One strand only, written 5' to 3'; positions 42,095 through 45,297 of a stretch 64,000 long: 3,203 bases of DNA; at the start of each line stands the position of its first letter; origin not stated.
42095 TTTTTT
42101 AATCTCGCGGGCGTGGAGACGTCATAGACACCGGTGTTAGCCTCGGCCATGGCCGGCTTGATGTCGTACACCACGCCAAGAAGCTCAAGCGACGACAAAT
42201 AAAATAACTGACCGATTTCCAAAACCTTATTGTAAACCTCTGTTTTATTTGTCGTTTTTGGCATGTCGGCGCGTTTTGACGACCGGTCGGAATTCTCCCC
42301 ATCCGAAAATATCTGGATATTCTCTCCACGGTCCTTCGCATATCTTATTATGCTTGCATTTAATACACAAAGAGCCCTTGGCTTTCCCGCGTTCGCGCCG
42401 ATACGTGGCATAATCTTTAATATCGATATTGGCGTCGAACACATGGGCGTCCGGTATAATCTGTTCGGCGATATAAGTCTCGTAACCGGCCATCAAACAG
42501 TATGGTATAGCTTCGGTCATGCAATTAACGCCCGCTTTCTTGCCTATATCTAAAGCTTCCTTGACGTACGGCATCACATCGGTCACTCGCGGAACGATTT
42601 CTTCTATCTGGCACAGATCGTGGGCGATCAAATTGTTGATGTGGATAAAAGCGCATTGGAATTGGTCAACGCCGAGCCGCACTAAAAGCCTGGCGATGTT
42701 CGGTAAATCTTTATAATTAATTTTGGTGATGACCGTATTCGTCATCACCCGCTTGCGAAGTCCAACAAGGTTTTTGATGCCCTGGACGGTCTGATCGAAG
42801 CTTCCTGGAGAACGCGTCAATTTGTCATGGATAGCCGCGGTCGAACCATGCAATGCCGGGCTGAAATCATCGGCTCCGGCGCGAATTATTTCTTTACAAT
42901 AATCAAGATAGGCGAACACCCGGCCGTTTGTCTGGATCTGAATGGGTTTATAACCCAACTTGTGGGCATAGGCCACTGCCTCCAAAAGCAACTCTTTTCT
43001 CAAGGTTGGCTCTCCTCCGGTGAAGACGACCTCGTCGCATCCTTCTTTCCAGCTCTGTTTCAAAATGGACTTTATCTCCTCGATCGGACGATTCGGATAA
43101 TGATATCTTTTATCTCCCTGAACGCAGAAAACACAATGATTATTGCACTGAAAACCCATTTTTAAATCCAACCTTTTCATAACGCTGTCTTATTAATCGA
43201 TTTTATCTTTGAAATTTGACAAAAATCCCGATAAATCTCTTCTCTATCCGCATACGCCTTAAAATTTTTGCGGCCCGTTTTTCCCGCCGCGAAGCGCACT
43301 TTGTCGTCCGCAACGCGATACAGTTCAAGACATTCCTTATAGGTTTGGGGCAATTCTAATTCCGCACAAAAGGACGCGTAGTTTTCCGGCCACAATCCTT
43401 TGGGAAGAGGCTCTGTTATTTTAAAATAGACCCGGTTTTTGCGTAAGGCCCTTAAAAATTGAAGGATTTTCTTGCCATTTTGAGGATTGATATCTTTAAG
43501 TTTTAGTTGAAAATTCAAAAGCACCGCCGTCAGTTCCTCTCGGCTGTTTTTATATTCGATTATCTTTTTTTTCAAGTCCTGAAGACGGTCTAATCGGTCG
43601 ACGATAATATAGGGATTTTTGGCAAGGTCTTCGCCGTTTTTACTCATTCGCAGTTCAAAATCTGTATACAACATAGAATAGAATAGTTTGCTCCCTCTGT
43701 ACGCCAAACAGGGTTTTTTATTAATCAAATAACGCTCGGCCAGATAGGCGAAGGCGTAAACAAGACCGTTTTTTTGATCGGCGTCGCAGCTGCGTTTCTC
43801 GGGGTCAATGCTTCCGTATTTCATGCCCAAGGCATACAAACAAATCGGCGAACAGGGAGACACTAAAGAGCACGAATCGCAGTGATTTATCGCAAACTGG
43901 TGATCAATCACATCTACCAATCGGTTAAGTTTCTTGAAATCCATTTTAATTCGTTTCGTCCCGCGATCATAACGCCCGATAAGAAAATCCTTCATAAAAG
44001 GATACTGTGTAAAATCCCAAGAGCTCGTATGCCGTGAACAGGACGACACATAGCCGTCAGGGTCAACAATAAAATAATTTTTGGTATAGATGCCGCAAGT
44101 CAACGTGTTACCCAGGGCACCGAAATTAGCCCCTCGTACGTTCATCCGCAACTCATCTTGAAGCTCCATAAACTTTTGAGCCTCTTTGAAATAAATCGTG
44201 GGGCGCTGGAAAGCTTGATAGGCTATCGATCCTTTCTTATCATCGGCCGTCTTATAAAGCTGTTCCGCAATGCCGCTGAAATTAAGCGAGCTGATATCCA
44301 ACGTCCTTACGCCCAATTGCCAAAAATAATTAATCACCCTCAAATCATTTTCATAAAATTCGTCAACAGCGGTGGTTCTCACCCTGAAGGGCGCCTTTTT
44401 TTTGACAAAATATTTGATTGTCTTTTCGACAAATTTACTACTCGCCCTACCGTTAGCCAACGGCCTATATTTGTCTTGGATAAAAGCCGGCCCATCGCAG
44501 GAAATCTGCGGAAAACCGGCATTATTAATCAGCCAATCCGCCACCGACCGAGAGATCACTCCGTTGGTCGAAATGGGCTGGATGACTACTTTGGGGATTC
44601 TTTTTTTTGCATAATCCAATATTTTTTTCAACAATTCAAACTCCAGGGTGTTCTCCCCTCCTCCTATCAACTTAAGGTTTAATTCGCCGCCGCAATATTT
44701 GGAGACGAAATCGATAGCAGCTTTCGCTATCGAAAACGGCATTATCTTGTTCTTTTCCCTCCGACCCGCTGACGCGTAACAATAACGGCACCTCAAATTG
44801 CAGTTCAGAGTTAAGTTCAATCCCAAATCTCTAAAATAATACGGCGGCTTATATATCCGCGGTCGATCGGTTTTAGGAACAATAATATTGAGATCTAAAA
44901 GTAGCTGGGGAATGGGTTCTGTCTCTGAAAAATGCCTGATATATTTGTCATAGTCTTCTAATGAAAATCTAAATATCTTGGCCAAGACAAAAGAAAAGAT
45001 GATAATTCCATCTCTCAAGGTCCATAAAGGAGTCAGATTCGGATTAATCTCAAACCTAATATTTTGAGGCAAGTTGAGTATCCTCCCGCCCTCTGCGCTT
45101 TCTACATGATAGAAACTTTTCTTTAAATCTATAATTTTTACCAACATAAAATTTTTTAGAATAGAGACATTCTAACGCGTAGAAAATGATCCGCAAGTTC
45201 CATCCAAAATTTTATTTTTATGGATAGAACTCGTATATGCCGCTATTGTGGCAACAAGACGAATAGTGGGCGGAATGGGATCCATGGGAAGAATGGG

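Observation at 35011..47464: Nine tandem radical-SAM/SPASM-like paralogs surrounding the HxS-repeat ORF: a hyper-expanded maturase array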

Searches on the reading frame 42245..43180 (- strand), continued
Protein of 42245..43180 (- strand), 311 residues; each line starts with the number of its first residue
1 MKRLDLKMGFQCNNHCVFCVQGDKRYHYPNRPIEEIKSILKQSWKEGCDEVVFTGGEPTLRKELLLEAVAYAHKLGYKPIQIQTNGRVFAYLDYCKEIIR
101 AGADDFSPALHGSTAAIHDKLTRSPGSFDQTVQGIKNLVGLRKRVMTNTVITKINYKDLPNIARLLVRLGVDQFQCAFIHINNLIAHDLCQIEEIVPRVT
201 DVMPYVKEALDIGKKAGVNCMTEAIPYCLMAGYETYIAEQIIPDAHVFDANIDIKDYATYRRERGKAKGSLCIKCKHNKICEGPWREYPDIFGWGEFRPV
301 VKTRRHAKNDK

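Call 53: find_related_loci(query=A1, collection=viral_contigs, flank=10000)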
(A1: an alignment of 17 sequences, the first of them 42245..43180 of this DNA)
Query A1 (311 aa) in viral_contigs; peptide patterns used: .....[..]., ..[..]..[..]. (x = any residue, [..] = any of these).
38 stretches matched a pattern, but none encodes a relative of the query by tblastn (E <= 1e-3).

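Call 56: search_protein_families(library=ncbifam, alignment_id=A3, max_evalue=1e-10)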
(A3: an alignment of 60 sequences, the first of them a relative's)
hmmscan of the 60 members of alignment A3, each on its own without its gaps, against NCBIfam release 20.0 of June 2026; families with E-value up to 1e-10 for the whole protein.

A. member 1, L001:9992-10933:+ (314 aa): 25 families
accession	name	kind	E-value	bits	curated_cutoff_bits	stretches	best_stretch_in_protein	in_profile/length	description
NF038332.1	rSAM_rare_HxsC4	exception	6.4e-49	166.9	500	1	5-232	14-243/335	radical SAM protein HxsC4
TIGR03977.1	rSAM_pair_HxsC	equivalog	4.9e-31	107.7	267.9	1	14-247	34-267/292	His-Xaa-Ser system radical SAM maturase HxsC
TIGR04545.1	rSAM_ahbD_hemeb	equivalog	1.4e-19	70.8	500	1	12-180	7-173/339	heme b synthase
TIGR04466.1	rSAM_BlsE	equivalog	5.1e-19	68.9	400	1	13-190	11-183/327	cytosylglucuronate decarboxylase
TIGR02668.1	moaA_archaeal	equivalog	1.2e-18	67.1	325.25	1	6-178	11-182/303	GTP 3',8-cyclase MoaA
TIGR04053.2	TIGR04053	equivalog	6.2e-18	65.2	395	1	35-182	39-186/366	TIGR04053 family radical SAM/SPASM domain-containing protein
TIGR04317.1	W_rSAM_matur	equivalog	2.5e-17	63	380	1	4-230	3-227/349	tungsten cofactor oxidoreductase radical SAM maturase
TIGR04347.1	pseudo_SAM_Halo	equivalog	1e-16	61.2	525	1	14-185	47-213/390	TIGR04347 family pseudo-SAM/SPASM protein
TIGR02666.1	moaA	equivalog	5.4e-16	58.5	284.05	1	13-190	18-198/336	GTP 3',8-cyclase MoaA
TIGR04054.1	rSAM_NirJ1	equivalog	5.6e-16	58.1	650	1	14-177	45-205/387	putative heme d1 biosynthesis radical SAM protein NirJ1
NF001199.0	PRK00164.2-1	equivalog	8.4e-16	58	231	1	6-168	13-174/308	GTP 3',8-cyclase MoaA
TIGR04055.1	rSAM_NirJ2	equivalog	1.8e-15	57.3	500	1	14-182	9-174/326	putative heme d1 biosynthesis radical SAM protein NirJ2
TIGR04546.1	rSAM_ahbC_deAc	equivalog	3.9e-15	55.5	650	1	11-177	45-208/390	12,18-didecarboxysiroheme deacetylase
NF045574.1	sacti_mat_StsB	exception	5.2e-15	55.2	625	1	15-179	106-266/466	StsB family radical SAM/SPASM domain sactipeptide maturase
TIGR04051.1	rSAM_NirJ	equivalog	4.7e-14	52.1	515.45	1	14-180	11-174/354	heme d1 biosynthesis radical SAM protein NirJ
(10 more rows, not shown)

B. families by the number of members that match (of 60 scanned): 72 families (the first 25 are shown)
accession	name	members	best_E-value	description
TIGR03977.1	rSAM_pair_HxsC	58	7.5e-119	His-Xaa-Ser system radical SAM maturase HxsC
TIGR02668.1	moaA_archaeal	54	2.7e-46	GTP 3',8-cyclase MoaA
NF038332.1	rSAM_rare_HxsC4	53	3e-69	radical SAM protein HxsC4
TIGR02666.1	moaA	52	6.9e-33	GTP 3',8-cyclase MoaA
NF001199.0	PRK00164.2-1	49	1.1e-39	GTP 3',8-cyclase MoaA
TIGR04545.1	rSAM_ahbD_hemeb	45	8.3e-119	heme b synthase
TIGR04053.2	TIGR04053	44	1.7e-93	TIGR04053 family radical SAM/SPASM domain-containing protein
TIGR04055.1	rSAM_NirJ2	44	1.9e-93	putative heme d1 biosynthesis radical SAM protein NirJ2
TIGR04546.1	rSAM_ahbC_deAc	39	5.8e-62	12,18-didecarboxysiroheme deacetylase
TIGR04054.1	rSAM_NirJ1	38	6.6e-62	putative heme d1 biosynthesis radical SAM protein NirJ1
NF045646.2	rSAM_Se_TrsS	38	1.8e-32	radical SAM (seleno)protein TrsS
TIGR04317.1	W_rSAM_matur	38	8.8e-31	tungsten cofactor oxidoreductase radical SAM maturase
TIGR04051.1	rSAM_NirJ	36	5.8e-57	heme d1 biosynthesis radical SAM protein NirJ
TIGR04303.1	GeoRSP_rSAM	36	2.1e-37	GeoRSP system radical SAM/SPASM protein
NF045702.1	rSAM_GDGT_ether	35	3.4e-30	tetraether lipid synthase Tes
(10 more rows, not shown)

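Call 75: search_dna_similar(query=window:42245-43180:-, collection=plasmids, mode=protein, max_rows=25, max_evalue=1e-8)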
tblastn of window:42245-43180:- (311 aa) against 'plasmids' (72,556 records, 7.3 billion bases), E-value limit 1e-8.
Records with a match: 30; places in all: 31; records where one place covers at least 80% of the query: 1.
Best place of each record, by identity: <60% 30.
By first word of the organism name: Clostridium 5; Novosphingobium 3; Sphingobium 2; Mesorhizobium 2; Halobaculum 2; Embleya 1; Pontibrevibacter 1; Calothrix 1; Streptomyces 1; Rhizobium 1; and 11 more.
By predicted mobility (MOB-suite, as given by PLSDB): non-mobilizable 18; conjugative 7; mobilizable 5.
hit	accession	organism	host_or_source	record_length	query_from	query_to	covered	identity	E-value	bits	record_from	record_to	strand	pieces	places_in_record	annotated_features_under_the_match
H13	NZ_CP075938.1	Clostridium perfringens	feces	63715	1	301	97%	28.7%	3e-36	145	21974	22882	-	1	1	radical SAM protein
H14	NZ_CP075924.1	Clostridium perfringens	feces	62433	76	301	73%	29.3%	6e-28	120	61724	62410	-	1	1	radical SAM protein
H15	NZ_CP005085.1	Sphingobium sp. TKS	-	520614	11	244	75%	27.9%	2e-11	72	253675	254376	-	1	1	hxsC: His-Xaa-Ser system radical SAM maturase HxsC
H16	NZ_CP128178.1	Sphingobium baderi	mixed culture,activated sludge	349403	11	244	75%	27.9%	2e-11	72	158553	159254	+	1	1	hxsC: His-Xaa-Ser system radical SAM maturase HxsC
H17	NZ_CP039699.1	Novosphingobium sp. EMRT-2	cell,freshwater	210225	11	244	75%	27.0%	2e-12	75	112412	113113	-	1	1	hxsC: His-Xaa-Ser system radical SAM maturase HxsC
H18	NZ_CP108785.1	Embleya sp. NBC_00888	-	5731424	12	249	77%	25.9%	1e-12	76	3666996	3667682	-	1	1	none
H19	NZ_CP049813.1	Pontibrevibacter nitratireducens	-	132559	2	230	74%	25.8%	1e-15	85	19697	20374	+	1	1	radical SAM protein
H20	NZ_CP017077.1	Novosphingobium resinovorum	single cell,soil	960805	11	230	71%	26.7%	1e-10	69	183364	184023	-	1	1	hxsC: His-Xaa-Ser system radical SAM maturase HxsC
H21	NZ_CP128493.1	Novosphingobium resinovorum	pure cell culture,soil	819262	11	230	71%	26.5%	8e-11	70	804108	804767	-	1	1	hxsC: His-Xaa-Ser system radical SAM maturase HxsC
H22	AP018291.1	Calothrix sp. NIES-4105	-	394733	8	219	68%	27.0%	2e-11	72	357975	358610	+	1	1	hypothetical protein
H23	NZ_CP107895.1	Streptomyces sp. NBC_00467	-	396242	12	185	56%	30.3%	7e-14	79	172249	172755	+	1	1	blsE: cytosylglucuronate decarboxylase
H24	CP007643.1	Rhizobium etli bv. phaseoli str. IE4803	Phaseolus vulgaris,whole organism,nodule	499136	4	198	63%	26.9%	2e-11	72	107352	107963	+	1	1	radical SAM/SPASM domain-containing protein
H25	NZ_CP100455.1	Halomarina sp. BND7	cell culture,sediment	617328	11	182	55%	30.1%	7e-10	67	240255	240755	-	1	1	TIGR04347 family pseudo-SAM/SPASM protein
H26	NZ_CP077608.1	Clostridium tagluense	single colony,lamb meat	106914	4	171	54%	30.6%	6e-13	77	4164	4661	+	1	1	PqqD family peptide modification chaperone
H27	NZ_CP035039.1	Sinorhizobium fredii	single cell,soil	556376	4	198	63%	26.1%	3e-11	72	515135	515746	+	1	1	radical SAM protein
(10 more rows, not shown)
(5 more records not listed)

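Call 76: get_annotated_region(hit=H13, flank=9000)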
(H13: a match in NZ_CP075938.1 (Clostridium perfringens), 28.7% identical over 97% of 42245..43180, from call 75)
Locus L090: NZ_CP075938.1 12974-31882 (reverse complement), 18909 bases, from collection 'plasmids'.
description: Clostridium perfringens strain CPI 53k-r1 plasmid pCPCPI53k-r1_4
organism: Clostridium perfringens (NCBI taxid 1502)
taxonomy: Bacteria; Bacillota; Clostridia; Eubacteriales; Clostridiaceae; Clostridium; Clostridium perfringens
host: -; source: feces; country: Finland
typing (MOB-suite, as given by PLSDB): mobilizable; replicon rep_cluster_1713; relaxase MOBP
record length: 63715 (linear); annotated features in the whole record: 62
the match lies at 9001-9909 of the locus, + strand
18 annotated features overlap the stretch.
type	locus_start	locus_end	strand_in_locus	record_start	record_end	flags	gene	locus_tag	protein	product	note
CDS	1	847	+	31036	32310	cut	-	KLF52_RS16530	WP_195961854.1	ParB N-terminal domain-containing protein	-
CDS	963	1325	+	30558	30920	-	-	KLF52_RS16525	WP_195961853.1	hypothetical protein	-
CDS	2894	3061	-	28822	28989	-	-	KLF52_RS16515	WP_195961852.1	hypothetical protein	-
CDS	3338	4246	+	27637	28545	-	-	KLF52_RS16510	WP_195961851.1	ABC transporter ATP-binding protein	-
CDS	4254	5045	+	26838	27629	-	-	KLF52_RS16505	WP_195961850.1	ABC transporter permease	-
CDS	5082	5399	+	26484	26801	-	-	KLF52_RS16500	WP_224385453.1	Os1348 family NHLP clan protein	-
CDS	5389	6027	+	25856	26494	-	-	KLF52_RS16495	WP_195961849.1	hypothetical protein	-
CDS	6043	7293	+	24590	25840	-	-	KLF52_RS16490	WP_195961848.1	DUF6365 family protein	-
CDS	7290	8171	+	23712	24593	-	-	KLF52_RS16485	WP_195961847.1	hypothetical protein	-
CDS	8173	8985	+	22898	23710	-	-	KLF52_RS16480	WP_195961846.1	sugar phosphate nucleotidyltransferase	GO:0009058 - biosynthetic process [Evidence IEA]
CDS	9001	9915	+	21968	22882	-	-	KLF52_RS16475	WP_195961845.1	radical SAM protein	-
CDS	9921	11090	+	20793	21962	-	-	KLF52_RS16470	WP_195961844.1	DUF6365 family protein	-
CDS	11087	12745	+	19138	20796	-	-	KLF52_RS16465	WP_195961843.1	radical SAM protein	-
CDS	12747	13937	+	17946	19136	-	mtnK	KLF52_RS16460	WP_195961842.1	S-methyl-5-thioribose kinase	GO:0019509 - L-methionine salvage from methylthioadenosine [Evidence IEA]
CDS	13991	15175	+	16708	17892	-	metK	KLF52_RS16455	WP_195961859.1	methionine adenosyltransferase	GO:0006556 - S-adenosylmethionine biosynthetic process [Evidence IEA]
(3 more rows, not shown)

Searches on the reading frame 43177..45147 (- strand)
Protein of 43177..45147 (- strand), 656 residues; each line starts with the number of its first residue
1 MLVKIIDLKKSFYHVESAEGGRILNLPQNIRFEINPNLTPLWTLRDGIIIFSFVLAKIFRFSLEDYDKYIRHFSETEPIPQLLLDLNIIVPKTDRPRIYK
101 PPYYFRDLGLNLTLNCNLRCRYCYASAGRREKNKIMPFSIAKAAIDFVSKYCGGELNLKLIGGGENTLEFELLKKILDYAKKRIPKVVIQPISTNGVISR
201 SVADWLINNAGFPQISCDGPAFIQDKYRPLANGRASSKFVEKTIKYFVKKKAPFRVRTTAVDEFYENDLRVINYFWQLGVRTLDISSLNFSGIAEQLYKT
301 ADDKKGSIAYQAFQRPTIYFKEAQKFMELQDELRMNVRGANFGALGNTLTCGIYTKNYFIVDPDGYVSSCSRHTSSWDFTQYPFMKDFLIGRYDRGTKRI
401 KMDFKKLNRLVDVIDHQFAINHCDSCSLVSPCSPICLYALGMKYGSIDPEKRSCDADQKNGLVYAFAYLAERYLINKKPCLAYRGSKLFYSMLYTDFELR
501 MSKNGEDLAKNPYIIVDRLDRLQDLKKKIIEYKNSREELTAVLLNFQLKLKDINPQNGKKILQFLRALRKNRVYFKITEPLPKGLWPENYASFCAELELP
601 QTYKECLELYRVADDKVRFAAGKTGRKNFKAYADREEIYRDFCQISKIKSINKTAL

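Call 3: search_protein_families(library=ncbifam, proteins=[window:43177-45147:-], max_evalue=0.01)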
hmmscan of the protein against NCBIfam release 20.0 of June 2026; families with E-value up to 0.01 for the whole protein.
window:43177-45147:- (656 aa): 57 families (the best 25 are shown)
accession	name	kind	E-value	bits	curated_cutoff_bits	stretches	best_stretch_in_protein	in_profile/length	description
NF047865.1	rSAM_PapB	equivalog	5.5e-33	114.6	340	1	108-437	5-317/330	PapB family radical SAM/SPASM ranthipeptide maturase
TIGR04064.1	rSAM_nif11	equivalog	4.8e-23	81.6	518.7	1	104-312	76-287/459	nif11-like peptide radical SAM maturase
TIGR04068.1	rSAM_ocin_clost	equivalog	7.4e-22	77.8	500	1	107-294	85-279/462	Cys-rich peptide radical SAM maturase CcpM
NF040492.1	not_ScfB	exception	1.6e-20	73.5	855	1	103-291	92-288/450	ScfB-related radical SAM/SPASM orphan maturase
TIGR03974.1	rSAM_six_Cys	equivalog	3.1e-20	72.5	425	1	106-286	97-284/451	thioether cross-link-forming SCIFF peptide maturase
NF035951.1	rSAM_RumMC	equivalog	4.4e-20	71.8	720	1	106-250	112-262/510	RumMC family radical SAM sactipeptide maturase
NF038170.1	lachnocin_rSAM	equivalog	6.2e-20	71.5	550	1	106-291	76-272/440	lachnocin radical SAM maturase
TIGR03978.1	rSAM_paired_1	equivalog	2.2e-18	66.3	370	1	112-300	89-282/466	His-Xaa-Ser system radical SAM maturase HxsB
TIGR04115.1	rSAM_Cxxx_rpt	equivalog_domain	7.7e-18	65.1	350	1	111-428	7-324/359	radical SAM peptide maturase, CXXX-repeat target family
TIGR03906.1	quino_hemo_SAM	equivalog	4.8e-16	58.5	453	1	100-251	88-245/467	quinohemoprotein amine dehydrogenase maturation protein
NF050038.1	rSAM_RiPP_GggB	equivalog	5.7e-15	55.2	650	1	107-281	43-218/398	streptosactin maturase GggB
NF038107.1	rSAM_NF038107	equivalog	2.9e-14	52.7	600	1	111-374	90-350/444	Cys-every-fifth radical SAM/SPASM peptide maturase CefB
TIGR03942.1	sulfatase_rSAM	equivalog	1.4e-13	50.7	349.45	1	114-314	9-210/363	anaerobic sulfatase maturase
TIGR04280.1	geopep_mat_rSAM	hypoth_equivalog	1.5e-12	47.2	400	1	112-371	90-345/428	geopeptide radical SAM maturase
NF041298.1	rSAM_mat_DynA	equivalog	9.5e-12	44.5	450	1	113-374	8-272/356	dynobactin maturation radical SAM/SPASM protein DynA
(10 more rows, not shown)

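Call 4: search_protein_families(library=pfam, proteins=[window:43177-45147:-], max_evalue=0.01)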
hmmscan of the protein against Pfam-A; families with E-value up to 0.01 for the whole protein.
window:43177-45147:- (656 aa): 2 families
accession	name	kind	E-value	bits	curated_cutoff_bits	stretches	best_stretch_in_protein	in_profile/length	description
PF04055.27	Radical_SAM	-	5.9e-09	36.7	29.5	1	111-257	2-147/166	Radical SAM superfamily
PF13353.11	Fer4_12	-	0.00027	21.7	22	1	115-237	14-132/137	4Fe-4S single cluster domain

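Call 49: search_protein_families(library=padloc, proteins=[window:43177-45147:-], max_evalue=0.001)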
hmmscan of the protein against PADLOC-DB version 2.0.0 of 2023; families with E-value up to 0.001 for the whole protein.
window:43177-45147:- (656 aa): 2 families
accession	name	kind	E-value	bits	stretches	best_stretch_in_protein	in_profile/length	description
PDLC02903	pVip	-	1.8e-08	32.2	1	111-210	5-93/257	Viperins not associated with kinases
PDLC02904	pVip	-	4.3e-05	21.1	1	112-186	9-78/262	Viperins associated with kinases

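Call 66: search_solved_structures(query=window:43177-45147:-, max_evalue=0.001)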
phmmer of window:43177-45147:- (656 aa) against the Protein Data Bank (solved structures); distinct sequences matched with E-value up to 0.001: 4.
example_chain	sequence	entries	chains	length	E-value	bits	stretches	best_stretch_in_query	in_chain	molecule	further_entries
5wgg_A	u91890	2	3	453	8.3e-13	51.1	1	106-262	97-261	Radical SAM domain protein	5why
4k37_A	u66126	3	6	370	3e-08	36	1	114-382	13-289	Anaerobic sulfatase-maturating enzyme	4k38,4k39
4k36_A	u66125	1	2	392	3.5e-08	35.8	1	114-382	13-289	Anaerobic sulfatase-maturating enzyme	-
8vpo_A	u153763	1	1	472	2.5e-05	26.4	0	420-456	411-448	Radical SAM core domain-containing protein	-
